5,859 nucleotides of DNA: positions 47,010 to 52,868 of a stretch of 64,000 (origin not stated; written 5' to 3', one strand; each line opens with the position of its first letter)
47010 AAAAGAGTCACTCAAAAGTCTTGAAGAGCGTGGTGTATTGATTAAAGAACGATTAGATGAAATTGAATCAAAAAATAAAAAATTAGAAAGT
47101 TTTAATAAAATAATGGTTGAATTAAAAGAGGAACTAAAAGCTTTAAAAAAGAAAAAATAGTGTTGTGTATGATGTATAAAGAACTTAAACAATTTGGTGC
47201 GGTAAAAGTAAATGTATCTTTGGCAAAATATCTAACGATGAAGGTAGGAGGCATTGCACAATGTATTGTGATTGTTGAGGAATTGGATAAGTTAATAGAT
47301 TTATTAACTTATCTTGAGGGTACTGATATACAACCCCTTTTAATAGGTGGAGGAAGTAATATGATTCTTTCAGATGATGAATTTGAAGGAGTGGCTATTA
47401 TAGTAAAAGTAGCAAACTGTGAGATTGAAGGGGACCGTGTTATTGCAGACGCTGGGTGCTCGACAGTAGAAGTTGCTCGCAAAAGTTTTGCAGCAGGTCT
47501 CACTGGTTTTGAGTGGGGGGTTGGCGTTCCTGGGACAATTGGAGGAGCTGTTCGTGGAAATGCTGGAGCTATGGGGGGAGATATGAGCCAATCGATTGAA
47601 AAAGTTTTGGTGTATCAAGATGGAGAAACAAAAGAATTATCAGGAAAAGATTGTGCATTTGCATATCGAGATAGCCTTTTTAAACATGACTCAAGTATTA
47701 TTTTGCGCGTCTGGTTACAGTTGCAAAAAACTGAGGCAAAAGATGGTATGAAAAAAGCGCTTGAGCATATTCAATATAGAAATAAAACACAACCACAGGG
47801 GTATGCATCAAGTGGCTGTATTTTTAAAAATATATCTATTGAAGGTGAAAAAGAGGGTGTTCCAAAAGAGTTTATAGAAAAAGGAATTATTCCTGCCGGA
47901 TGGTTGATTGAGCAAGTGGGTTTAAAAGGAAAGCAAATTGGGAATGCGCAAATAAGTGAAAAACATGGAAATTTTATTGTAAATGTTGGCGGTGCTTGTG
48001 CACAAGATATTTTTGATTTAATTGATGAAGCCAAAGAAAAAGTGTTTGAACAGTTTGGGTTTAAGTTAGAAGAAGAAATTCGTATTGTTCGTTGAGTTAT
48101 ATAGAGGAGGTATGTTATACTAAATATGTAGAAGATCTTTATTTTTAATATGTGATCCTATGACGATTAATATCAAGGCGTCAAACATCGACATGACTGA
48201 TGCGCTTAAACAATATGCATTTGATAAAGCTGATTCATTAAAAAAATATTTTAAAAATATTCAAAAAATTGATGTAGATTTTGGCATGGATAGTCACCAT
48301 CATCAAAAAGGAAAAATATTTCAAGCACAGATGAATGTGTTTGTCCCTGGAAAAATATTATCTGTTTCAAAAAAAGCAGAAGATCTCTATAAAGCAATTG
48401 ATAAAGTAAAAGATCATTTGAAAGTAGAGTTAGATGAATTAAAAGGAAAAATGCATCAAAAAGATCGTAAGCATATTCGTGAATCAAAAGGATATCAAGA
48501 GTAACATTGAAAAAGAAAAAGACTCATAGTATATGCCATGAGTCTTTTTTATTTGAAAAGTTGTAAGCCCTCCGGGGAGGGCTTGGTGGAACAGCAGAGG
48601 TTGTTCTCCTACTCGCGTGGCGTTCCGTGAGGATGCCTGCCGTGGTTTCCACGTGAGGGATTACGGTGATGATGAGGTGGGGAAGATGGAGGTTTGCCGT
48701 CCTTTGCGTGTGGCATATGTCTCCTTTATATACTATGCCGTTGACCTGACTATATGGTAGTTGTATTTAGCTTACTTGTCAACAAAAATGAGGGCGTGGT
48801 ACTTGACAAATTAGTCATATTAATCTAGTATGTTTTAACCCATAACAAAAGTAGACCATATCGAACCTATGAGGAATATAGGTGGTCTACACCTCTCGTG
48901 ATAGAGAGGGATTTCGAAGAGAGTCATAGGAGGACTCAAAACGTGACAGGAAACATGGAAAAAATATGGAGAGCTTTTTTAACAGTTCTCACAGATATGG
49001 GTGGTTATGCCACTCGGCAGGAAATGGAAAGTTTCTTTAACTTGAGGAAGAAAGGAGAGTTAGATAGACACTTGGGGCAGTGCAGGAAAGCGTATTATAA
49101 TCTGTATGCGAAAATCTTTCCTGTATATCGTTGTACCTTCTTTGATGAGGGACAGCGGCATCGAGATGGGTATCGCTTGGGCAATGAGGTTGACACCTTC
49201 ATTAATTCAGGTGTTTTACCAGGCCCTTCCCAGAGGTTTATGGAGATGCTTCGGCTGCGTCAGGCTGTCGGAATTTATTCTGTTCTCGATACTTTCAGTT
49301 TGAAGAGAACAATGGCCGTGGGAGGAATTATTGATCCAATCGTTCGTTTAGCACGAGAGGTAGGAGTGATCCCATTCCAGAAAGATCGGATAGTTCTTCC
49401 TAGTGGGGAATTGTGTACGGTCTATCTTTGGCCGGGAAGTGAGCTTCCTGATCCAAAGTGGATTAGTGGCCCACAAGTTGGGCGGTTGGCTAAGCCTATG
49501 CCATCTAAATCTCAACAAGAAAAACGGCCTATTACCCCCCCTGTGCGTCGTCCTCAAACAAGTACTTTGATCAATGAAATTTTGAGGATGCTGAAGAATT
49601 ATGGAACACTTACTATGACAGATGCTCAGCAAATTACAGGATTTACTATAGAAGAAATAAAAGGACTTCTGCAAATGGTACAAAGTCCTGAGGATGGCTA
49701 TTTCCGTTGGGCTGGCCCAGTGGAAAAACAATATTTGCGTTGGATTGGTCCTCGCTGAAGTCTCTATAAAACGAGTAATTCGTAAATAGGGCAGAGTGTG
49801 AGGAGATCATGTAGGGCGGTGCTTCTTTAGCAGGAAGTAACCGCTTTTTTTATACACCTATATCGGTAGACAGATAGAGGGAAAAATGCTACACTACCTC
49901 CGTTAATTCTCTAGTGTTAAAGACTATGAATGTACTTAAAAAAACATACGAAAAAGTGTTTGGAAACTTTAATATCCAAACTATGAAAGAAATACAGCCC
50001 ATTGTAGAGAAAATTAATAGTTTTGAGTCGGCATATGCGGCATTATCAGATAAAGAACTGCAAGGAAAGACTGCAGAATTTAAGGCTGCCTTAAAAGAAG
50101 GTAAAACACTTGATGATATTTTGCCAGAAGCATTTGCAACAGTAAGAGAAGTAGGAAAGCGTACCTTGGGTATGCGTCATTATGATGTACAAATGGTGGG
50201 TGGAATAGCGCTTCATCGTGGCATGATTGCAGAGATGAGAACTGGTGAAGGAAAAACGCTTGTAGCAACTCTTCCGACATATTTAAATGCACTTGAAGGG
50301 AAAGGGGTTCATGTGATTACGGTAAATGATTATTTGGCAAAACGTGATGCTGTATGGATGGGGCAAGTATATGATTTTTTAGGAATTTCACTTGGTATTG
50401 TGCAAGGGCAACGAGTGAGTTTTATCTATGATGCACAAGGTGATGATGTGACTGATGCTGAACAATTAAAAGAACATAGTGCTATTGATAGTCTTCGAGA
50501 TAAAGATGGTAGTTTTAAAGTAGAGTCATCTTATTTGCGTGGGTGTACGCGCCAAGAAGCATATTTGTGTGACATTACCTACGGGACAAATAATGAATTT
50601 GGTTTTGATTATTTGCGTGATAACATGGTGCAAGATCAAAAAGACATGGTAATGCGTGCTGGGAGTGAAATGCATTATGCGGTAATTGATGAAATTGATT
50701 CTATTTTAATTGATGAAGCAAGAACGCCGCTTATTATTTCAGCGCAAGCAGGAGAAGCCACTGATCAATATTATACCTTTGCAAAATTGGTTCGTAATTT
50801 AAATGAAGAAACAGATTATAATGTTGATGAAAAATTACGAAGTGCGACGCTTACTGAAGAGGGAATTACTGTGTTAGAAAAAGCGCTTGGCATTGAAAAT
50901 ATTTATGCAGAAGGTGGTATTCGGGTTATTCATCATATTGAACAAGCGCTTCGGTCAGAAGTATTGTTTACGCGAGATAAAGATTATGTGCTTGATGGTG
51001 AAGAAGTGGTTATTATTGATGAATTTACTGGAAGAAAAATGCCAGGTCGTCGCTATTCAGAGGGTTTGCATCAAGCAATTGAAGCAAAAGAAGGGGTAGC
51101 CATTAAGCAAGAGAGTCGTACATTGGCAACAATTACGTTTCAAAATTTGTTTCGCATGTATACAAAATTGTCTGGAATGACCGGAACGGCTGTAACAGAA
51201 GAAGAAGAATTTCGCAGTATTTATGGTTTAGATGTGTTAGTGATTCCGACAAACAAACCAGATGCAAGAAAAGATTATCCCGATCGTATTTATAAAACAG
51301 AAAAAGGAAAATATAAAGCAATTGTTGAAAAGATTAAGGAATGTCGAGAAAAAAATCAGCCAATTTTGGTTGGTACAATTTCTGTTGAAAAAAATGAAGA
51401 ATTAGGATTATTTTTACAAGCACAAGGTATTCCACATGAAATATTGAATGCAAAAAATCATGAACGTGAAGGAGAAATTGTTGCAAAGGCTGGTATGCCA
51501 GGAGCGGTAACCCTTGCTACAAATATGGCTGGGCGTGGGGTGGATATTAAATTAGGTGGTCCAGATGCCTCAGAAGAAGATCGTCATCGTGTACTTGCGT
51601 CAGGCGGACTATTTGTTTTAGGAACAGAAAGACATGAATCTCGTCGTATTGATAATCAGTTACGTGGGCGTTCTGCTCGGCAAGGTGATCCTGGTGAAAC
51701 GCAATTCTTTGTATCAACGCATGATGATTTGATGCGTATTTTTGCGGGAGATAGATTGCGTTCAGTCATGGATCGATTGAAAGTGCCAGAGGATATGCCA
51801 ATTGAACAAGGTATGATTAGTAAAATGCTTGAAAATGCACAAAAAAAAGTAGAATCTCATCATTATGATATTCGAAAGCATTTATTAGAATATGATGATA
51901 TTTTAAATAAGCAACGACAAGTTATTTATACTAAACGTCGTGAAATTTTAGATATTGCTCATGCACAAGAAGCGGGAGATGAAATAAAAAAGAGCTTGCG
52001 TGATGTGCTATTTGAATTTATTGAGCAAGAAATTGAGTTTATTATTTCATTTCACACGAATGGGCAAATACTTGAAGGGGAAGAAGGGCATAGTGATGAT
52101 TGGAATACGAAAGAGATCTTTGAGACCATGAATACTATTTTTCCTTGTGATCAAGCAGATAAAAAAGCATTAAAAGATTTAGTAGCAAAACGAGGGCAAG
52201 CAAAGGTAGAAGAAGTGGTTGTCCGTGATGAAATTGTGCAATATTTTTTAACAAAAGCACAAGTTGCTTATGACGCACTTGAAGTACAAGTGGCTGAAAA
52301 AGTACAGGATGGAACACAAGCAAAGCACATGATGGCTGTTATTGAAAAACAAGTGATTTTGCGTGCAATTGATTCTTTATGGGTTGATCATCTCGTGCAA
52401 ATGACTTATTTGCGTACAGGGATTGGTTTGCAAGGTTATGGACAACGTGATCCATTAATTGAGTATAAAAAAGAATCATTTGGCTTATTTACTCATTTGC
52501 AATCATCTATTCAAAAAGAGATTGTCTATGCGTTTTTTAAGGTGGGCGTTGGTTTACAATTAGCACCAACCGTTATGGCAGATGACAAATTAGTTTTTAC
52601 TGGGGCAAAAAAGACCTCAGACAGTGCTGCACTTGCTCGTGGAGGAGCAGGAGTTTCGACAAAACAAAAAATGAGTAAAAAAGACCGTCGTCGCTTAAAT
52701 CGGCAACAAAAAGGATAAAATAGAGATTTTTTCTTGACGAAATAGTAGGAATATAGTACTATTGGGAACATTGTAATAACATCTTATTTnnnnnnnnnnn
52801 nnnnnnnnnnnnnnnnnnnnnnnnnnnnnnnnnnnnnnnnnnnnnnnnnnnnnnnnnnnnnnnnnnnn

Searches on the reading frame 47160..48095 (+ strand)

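Call 69: search_protein_families(library=pfam, proteins=[window:47160-48095:+], max_evalue=0.0001)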
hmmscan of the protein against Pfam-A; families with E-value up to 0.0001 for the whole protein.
window:47160-48095:+ (311 aa): 2 families
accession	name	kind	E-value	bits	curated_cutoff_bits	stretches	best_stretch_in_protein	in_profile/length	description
PF02873.21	MurB_C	-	6.3e-31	106.9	27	1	199-310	5-99/99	UDP-N-acetylenolpyruvoylglucosamine reductase, C-terminal domain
PF01565.28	FAD_binding_4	-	6.3e-14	52.3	26.4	1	34-151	2-124/139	FAD binding domain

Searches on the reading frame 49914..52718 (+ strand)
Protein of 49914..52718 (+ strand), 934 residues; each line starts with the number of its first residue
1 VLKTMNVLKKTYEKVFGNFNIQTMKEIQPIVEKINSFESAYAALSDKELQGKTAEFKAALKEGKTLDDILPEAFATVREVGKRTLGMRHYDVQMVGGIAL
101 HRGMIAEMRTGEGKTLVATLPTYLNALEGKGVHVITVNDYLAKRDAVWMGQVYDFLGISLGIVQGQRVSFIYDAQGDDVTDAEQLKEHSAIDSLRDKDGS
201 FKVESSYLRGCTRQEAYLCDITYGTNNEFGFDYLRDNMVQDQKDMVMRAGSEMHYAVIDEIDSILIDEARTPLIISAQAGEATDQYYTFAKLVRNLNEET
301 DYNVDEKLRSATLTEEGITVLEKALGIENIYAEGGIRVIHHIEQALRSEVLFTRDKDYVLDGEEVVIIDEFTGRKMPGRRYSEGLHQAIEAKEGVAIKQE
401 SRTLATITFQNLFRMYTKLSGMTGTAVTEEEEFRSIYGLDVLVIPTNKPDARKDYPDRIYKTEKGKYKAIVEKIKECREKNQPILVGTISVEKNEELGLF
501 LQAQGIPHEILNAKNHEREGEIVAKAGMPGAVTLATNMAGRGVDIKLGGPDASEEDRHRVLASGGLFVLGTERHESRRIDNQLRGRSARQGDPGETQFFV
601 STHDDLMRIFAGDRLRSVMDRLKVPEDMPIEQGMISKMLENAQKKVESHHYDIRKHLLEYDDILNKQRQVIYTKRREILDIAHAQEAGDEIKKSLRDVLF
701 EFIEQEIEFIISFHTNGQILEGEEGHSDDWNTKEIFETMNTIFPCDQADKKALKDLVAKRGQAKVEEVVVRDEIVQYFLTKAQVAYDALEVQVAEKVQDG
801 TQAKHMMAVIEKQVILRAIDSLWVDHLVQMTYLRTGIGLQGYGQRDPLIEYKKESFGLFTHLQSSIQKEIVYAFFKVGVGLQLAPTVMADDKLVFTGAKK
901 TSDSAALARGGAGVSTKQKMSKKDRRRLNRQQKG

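Call 69: search_protein_families(library=pfam, proteins=[window:49914-52718:+], max_evalue=0.0001)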
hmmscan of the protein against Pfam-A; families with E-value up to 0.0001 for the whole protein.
window:49914-52718:+ (934 aa): 4 families
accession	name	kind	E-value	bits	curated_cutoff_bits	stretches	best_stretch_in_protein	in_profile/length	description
PF07517.20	SecA_DEAD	-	4.3e-122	407.3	24.6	1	13-434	2-290/290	SecA DEAD-like domain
PF21090.3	P-loop_SecA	-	5.7e-78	261.7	27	1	451-627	3-205/205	SecA P-loop domain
PF07516.18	SecA_SW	-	2.4e-55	188.1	26.7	1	629-877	1-199/200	SecA Wing and Scaffold domain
PF01043.26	SecA_PP_bind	-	2.2e-38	131.7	23.5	1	282-390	2-110/110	SecA preprotein cross-linking domain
